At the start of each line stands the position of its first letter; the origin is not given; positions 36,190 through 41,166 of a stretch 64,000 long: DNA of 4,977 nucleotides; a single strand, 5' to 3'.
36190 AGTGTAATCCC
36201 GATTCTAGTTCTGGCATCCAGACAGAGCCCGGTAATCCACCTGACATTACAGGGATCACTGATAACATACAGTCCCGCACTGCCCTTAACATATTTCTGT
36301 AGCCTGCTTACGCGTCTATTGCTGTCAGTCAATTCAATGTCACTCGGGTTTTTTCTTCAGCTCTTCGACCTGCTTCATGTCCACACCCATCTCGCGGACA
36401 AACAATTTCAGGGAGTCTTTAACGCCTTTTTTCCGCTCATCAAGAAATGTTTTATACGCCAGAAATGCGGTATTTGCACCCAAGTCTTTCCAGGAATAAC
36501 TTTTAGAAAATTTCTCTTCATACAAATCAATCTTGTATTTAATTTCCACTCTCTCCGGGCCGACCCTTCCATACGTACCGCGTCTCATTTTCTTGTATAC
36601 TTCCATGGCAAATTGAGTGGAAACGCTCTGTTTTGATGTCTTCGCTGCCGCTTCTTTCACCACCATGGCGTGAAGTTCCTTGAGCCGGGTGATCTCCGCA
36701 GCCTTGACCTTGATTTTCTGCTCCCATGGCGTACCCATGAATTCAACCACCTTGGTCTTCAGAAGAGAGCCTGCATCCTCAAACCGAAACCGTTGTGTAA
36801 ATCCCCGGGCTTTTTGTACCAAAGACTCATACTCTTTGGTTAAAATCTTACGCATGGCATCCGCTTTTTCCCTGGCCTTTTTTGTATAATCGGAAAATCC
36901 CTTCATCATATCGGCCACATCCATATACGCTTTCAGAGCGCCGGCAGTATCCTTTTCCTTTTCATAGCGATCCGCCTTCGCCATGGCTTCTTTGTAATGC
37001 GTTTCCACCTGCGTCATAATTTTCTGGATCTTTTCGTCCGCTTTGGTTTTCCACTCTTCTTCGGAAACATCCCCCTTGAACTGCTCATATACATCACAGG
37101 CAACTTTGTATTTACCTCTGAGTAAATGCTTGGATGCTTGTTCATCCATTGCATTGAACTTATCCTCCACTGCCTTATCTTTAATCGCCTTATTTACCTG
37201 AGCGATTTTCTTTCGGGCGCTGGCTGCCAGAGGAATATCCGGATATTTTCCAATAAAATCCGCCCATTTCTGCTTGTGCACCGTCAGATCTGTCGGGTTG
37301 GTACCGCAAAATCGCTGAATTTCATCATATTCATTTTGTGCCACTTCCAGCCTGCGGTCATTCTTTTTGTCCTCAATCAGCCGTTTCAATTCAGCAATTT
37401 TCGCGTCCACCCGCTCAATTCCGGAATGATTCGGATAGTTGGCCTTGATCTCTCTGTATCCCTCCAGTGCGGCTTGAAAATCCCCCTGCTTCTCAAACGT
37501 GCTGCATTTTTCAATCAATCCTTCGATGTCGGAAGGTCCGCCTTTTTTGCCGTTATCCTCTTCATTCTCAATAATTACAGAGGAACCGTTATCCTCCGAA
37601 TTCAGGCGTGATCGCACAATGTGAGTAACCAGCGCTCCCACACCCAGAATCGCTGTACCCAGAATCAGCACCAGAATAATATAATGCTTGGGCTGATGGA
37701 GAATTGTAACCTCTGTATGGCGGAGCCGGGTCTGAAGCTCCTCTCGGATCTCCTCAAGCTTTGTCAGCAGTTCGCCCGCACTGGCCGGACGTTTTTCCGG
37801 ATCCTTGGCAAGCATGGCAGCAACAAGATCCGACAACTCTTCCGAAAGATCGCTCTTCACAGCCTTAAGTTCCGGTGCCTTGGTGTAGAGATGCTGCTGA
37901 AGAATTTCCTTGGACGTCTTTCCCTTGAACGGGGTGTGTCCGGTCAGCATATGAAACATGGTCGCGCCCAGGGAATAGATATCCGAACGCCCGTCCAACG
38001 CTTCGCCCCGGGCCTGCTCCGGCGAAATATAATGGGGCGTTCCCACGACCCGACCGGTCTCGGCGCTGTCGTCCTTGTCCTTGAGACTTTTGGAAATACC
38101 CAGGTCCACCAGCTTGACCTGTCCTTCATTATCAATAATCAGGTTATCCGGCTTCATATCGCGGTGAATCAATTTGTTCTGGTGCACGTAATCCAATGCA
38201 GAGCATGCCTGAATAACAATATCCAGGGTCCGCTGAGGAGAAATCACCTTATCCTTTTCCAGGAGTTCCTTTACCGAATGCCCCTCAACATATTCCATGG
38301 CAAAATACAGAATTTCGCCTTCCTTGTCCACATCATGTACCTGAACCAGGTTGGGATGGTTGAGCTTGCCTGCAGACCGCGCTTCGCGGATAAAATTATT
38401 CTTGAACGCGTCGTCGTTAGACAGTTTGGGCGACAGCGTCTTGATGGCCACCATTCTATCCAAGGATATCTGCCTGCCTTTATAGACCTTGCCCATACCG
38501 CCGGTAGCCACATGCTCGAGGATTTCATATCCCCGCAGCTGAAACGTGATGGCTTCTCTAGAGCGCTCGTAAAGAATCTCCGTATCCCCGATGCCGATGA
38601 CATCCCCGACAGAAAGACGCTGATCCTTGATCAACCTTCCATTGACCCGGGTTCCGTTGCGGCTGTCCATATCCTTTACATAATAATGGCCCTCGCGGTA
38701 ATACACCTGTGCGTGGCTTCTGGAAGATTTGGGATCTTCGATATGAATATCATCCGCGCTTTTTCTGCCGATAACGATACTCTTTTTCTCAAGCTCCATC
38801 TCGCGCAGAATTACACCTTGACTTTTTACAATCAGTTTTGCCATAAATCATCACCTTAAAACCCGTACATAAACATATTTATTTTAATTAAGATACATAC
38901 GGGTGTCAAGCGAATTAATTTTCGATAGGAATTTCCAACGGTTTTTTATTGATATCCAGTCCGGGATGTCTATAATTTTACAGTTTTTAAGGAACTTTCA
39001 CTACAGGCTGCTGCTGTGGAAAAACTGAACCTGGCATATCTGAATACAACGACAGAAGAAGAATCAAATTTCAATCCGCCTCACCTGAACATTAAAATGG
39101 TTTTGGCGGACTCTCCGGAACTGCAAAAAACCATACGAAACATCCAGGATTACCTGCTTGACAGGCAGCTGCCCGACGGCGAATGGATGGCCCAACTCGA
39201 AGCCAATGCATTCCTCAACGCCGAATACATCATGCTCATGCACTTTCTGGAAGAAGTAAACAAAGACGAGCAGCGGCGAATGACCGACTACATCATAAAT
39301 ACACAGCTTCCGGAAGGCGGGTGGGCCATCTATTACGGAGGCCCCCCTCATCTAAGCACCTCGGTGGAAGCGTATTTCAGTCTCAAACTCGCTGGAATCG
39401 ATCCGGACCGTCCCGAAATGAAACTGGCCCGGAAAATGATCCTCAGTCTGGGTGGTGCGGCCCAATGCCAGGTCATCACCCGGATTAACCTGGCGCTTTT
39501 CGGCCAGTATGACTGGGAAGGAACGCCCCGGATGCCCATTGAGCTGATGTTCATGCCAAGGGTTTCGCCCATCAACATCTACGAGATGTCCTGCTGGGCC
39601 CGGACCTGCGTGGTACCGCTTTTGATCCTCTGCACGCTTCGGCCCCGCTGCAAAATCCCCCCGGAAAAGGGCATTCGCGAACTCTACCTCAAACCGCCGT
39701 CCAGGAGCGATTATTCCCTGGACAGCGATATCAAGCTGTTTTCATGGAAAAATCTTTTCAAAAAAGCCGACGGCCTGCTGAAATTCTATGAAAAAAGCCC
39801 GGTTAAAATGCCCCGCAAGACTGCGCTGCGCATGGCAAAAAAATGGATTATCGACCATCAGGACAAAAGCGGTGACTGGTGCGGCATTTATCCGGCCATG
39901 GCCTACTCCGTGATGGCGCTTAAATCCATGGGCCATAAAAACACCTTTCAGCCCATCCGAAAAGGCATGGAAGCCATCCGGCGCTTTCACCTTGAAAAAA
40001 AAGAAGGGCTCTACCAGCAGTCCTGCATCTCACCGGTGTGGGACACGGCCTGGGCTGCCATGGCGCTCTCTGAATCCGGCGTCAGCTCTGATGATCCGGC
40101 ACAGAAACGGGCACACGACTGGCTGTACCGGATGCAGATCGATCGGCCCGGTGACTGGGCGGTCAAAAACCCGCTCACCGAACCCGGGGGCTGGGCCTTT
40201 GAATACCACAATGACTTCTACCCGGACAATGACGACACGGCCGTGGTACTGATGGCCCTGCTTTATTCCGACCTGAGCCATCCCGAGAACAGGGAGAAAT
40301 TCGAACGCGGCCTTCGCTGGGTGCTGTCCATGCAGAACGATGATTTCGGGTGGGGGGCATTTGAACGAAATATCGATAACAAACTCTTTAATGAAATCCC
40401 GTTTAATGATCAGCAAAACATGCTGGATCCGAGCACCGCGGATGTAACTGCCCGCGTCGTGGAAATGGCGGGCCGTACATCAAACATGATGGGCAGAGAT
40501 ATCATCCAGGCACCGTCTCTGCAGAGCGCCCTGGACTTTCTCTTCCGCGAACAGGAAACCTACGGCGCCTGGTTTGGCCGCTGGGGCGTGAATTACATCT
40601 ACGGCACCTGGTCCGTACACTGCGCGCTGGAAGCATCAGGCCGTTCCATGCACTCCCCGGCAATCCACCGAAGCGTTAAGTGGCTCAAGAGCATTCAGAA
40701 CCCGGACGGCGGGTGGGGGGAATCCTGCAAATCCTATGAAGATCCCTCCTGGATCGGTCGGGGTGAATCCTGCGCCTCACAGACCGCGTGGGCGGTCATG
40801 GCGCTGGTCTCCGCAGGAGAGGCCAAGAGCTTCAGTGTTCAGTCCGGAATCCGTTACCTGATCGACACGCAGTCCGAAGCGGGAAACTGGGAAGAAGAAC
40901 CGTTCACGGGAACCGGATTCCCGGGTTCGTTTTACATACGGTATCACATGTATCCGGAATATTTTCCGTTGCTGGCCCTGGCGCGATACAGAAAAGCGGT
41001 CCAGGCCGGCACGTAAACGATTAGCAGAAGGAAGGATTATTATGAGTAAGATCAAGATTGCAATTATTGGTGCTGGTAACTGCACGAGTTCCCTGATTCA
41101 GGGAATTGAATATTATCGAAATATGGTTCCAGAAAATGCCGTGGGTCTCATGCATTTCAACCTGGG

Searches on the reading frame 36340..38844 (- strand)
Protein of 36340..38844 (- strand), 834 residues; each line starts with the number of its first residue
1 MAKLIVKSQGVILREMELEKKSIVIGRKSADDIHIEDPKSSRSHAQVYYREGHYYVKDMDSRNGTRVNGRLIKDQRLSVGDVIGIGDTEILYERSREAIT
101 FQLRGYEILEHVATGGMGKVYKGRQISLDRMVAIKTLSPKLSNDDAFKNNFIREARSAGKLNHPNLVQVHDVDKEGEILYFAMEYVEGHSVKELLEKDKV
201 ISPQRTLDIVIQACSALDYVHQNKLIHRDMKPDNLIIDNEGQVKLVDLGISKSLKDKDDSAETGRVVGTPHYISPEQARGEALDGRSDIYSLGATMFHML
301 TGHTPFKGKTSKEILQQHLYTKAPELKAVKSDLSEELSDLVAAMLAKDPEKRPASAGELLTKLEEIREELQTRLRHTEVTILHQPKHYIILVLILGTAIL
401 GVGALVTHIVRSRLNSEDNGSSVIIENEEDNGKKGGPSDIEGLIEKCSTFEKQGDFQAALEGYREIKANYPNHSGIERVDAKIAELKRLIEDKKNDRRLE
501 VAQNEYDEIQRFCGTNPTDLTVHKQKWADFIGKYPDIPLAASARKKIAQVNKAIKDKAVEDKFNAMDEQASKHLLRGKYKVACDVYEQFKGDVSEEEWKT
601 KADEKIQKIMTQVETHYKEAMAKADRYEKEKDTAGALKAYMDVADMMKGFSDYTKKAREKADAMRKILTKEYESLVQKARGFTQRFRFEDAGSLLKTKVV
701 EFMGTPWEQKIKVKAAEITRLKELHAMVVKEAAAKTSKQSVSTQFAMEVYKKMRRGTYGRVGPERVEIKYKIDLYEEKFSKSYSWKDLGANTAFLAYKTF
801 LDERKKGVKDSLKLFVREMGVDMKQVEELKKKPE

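Call 63: search_protein_families(library=pfam, proteins=[window:36340-38844:-], max_evalue=0.001)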
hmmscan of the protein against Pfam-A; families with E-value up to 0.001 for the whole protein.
window:36340-38844:- (834 aa): 6 families
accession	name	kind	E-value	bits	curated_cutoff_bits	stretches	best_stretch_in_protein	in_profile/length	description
PF00069.31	Pkinase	-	9.1e-58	196.1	31.7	1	106-354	1-253/263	Protein kinase domain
PF07714.23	PK_Tyr_Ser-Thr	-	6.1e-40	137.6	23.1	1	108-354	3-250/258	Protein tyrosine and serine/threonine kinase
PF00498.31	FHA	-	1e-17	64.7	20.7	1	23-86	1-67/67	FHA domain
PF16697.10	Yop-YscD_cpl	-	2e-12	47.6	33.2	1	15-90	11-88/94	Inner membrane component of T3SS, cytoplasmic domain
PF03109.22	ABC1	-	1.6e-07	31.1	22.9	1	181-258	145-221/244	ABC1 atypical kinase-like domain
PF14531.12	Kinase-like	-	0.00032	20.5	25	1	207-352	148-289/289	Kinase-like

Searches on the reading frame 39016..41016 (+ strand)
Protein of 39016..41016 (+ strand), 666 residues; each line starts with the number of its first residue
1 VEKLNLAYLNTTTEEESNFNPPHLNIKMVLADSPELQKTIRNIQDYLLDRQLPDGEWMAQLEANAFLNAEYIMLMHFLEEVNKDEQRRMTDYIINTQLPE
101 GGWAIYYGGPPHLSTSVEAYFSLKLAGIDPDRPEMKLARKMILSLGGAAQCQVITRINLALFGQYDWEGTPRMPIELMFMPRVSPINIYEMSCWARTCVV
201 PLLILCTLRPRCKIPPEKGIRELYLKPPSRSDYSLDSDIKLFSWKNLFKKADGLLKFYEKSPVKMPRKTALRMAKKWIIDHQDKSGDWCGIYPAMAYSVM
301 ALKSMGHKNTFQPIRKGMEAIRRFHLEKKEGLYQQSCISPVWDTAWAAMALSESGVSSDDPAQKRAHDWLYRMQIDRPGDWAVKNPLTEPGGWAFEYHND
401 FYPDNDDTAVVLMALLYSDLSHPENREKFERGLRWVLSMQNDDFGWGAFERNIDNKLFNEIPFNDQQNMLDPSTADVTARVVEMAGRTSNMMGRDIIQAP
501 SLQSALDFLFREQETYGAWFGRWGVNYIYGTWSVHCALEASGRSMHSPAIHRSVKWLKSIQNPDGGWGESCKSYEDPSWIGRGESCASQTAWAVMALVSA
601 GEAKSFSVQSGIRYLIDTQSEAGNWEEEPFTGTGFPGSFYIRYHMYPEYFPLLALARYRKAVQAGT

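Call 63: search_protein_families(library=pfam, proteins=[window:39016-41016:+], max_evalue=0.001)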
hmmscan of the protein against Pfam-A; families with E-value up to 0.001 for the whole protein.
window:39016-41016:+ (666 aa): 5 families
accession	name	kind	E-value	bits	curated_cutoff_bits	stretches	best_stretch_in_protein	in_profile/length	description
PF13243.12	SQHop_cyclase_C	-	1.4e-138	461.8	26.1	1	338-660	1-319/319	Squalene-hopene cyclase C-terminal domain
PF13249.12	SQHop_cyclase_N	-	1.3e-117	392.6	26.2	1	40-329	1-290/291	Squalene-hopene cyclase N-terminal domain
PF00432.27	Prenyltrans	-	1.7e-09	37.9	26.5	0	329-622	17-212/304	Prenyltransferase alpha-alpha toroid domain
PF09492.16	Pec_lyase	-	1.1e-05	25.3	22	0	404-466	37-100/292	Pectic acid lyase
PF07678.20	TED_complement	-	0.00028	20.5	22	0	544-619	110-190/312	A-macroglobulin TED domain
